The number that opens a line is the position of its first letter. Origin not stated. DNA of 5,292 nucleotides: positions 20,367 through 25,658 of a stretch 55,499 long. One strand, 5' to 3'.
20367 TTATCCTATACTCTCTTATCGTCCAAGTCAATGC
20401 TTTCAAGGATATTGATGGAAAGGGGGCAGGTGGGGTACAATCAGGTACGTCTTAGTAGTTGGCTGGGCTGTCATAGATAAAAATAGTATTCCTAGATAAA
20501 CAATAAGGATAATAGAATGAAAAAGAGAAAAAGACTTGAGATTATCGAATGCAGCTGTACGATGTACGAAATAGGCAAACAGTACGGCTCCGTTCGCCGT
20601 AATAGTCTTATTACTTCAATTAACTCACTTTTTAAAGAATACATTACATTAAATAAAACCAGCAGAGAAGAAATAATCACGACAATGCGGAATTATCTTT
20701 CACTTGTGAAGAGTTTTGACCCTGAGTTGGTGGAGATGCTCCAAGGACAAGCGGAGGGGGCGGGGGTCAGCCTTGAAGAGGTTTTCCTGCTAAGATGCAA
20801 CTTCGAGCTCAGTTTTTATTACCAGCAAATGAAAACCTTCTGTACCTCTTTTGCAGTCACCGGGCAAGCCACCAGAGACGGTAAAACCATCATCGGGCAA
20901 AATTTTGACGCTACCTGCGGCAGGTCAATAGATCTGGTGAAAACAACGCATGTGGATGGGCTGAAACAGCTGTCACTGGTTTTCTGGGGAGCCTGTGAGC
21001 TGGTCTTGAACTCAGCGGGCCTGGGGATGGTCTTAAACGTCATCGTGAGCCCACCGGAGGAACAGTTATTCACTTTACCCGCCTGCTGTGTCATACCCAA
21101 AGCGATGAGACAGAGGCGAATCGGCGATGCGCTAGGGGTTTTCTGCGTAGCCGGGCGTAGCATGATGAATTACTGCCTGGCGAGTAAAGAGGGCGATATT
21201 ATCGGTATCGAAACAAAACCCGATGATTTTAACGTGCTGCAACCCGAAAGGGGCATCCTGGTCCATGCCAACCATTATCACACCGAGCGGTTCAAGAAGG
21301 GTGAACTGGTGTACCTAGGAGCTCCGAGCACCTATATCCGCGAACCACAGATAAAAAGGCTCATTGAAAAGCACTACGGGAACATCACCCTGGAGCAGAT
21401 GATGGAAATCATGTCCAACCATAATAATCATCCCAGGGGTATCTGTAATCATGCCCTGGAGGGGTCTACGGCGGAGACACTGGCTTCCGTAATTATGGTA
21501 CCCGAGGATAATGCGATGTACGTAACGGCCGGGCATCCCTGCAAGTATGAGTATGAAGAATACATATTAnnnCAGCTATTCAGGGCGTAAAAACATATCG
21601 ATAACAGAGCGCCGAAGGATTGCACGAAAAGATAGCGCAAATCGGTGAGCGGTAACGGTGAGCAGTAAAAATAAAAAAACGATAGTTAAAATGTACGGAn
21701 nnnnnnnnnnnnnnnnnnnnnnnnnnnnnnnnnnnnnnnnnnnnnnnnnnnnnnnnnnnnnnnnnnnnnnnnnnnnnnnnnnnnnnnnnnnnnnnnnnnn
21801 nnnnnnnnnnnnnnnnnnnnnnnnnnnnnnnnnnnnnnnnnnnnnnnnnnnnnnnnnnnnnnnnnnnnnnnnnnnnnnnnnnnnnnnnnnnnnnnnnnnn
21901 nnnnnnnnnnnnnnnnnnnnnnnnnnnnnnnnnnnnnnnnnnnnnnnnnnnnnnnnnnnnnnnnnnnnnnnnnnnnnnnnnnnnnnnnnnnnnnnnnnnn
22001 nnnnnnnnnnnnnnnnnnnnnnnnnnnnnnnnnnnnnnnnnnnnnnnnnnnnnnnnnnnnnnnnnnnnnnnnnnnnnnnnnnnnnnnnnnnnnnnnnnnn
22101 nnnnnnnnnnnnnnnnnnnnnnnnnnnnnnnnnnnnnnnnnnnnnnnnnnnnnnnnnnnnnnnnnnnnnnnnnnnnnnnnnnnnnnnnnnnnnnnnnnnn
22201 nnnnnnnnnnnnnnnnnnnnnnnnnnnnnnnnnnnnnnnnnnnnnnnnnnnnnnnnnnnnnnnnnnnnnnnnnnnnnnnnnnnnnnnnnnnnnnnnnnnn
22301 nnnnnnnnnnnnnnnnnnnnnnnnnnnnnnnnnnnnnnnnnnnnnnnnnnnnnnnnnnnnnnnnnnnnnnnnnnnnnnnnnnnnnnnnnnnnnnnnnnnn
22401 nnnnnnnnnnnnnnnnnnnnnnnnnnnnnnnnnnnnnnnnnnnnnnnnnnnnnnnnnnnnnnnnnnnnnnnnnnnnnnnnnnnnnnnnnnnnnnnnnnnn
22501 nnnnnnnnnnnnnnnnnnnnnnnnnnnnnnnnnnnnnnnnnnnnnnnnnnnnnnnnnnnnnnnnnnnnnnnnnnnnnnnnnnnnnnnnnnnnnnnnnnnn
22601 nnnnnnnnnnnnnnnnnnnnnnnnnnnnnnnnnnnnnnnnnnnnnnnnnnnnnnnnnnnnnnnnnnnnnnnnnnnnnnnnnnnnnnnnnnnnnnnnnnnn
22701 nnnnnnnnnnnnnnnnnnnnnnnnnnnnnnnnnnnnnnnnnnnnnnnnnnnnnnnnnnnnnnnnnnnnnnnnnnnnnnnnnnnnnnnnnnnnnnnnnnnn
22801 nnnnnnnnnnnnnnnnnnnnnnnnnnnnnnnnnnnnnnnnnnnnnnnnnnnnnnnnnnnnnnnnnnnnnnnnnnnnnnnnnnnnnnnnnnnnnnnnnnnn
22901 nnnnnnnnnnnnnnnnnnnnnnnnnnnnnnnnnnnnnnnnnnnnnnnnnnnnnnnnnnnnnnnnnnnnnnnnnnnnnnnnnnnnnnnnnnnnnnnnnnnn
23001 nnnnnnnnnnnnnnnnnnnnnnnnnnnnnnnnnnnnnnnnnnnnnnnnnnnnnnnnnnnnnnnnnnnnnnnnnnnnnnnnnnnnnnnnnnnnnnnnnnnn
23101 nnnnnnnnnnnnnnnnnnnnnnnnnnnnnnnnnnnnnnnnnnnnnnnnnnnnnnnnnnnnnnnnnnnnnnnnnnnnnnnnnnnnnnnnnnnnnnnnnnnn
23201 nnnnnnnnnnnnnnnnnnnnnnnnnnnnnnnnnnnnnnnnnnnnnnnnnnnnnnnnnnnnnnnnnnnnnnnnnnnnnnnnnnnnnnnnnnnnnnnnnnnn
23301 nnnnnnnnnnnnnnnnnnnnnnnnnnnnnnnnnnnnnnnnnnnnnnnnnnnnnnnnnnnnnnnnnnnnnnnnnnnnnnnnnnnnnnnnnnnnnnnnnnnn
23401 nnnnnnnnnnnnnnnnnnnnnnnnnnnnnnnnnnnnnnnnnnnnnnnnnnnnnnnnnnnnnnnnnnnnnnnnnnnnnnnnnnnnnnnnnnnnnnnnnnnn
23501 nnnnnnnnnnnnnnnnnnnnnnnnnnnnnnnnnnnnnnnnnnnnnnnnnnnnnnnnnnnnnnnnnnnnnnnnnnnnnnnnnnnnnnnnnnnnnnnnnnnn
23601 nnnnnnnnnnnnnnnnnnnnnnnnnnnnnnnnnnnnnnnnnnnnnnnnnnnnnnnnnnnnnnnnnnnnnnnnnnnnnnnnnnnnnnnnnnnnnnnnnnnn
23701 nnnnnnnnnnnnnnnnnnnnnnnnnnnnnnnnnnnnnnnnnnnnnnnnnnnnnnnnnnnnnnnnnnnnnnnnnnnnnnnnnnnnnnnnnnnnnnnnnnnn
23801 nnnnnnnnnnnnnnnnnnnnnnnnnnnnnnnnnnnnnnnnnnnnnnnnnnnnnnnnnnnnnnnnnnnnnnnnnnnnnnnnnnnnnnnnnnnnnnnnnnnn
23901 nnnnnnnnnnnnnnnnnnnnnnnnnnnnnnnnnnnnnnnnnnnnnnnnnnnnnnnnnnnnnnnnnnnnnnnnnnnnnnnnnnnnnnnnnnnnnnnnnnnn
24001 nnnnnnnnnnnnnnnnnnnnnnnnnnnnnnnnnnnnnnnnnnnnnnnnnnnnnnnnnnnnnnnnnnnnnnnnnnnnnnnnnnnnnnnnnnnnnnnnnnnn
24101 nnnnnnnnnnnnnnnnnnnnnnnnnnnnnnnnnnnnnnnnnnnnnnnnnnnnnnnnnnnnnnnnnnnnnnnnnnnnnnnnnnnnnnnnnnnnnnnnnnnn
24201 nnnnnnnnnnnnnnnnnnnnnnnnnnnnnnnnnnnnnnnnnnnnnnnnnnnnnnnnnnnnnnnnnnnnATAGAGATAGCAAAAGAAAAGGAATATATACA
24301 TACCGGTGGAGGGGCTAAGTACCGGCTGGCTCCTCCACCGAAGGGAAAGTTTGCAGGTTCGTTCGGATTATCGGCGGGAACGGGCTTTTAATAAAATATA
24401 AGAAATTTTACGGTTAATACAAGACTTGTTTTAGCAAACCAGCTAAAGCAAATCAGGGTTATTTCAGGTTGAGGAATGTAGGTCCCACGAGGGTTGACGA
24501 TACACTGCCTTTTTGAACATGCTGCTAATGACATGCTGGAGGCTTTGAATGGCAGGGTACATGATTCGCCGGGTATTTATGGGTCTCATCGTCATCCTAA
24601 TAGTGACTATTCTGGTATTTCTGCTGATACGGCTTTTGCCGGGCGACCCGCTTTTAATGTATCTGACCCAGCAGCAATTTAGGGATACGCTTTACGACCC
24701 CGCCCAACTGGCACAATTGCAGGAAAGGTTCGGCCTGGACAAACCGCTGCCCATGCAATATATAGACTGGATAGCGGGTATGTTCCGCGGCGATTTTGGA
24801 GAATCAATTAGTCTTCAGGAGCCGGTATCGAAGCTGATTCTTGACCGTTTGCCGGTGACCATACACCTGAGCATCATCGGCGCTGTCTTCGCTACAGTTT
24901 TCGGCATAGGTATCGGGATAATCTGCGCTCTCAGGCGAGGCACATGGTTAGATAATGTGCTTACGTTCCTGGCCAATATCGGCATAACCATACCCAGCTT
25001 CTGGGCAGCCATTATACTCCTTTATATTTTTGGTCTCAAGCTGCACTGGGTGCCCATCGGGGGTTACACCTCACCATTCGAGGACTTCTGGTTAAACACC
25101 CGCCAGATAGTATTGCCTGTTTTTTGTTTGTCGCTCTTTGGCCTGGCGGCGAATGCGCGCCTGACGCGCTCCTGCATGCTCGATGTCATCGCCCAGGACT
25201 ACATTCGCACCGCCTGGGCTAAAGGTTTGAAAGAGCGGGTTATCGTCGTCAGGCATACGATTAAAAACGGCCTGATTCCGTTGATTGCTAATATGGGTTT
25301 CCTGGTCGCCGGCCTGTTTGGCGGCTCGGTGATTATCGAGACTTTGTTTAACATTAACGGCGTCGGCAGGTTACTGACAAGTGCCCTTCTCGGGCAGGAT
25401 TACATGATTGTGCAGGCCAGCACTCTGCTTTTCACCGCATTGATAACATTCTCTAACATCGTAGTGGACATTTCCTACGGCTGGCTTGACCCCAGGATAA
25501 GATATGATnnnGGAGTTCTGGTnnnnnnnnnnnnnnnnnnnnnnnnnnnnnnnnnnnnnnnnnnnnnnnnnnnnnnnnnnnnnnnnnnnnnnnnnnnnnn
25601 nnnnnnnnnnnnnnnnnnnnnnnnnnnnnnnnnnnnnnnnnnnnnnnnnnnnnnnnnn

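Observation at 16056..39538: Four paralogs of an uncharacterised small cupin, each wired to a hydrolase-type neighbour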

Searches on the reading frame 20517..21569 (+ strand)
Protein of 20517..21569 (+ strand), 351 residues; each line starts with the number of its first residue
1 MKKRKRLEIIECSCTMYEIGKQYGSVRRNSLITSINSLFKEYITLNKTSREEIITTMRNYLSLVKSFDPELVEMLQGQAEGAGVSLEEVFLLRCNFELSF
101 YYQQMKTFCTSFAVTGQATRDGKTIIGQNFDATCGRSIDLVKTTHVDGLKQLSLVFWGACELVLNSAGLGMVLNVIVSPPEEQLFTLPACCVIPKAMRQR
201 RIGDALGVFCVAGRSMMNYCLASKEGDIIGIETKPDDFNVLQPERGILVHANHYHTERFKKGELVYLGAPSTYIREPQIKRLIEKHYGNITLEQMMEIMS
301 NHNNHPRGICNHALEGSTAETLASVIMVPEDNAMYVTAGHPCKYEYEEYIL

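Call 11: search_protein_families(library=pfam, proteins=[window:20517-21569:+], max_evalue=0.001)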
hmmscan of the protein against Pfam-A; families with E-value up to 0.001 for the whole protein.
window:20517-21569:+ (351 aa): 1 family
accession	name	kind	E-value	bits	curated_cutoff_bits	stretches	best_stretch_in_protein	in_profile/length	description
PF03417.21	AAT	-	1.7e-09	38.2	23.2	1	123-341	6-223/225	Acyl-coenzyme A:6-aminopenicillanic acid acyl-transferase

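Call 46: search_protein_families(library=ncbifam, proteins=[window:20517-21569:+], max_evalue=0.001)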
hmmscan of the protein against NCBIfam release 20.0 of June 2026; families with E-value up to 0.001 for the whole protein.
window:20517-21569:+ (351 aa): 1 family
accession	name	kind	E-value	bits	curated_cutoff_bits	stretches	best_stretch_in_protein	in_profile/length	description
NF040521.1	C45_proenzyme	subfamily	9.1e-52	176.3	85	1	15-334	3-313/313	C45 family autoproteolytic acyltransferase/hydrolase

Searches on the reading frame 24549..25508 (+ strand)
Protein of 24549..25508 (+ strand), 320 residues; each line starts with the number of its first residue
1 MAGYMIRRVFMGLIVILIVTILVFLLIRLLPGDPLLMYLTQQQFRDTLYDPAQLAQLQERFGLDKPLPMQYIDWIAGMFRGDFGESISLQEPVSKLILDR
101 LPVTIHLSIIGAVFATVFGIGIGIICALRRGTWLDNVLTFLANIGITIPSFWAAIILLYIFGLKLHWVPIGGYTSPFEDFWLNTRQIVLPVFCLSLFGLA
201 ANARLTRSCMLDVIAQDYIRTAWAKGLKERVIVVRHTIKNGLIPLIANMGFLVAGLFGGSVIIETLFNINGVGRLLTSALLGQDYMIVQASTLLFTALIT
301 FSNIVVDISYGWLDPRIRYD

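Call 11: search_protein_families(library=pfam, proteins=[window:24549-25508:+], max_evalue=0.001)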
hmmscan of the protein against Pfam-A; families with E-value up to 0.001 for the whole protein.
window:24549-25508:+ (320 aa): 2 families
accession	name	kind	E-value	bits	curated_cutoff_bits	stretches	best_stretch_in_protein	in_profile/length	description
PF00528.27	BPD_transp_1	-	1.5e-41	142.6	26.4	1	119-318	1-183/184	Binding-protein-dependent transport system inner membrane component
PF19300.4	BPD_transp_1_N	-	1.2e-14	54.9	23.8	1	1-107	1-113/114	Binding-prot-dependent transport system membrane comp, N-term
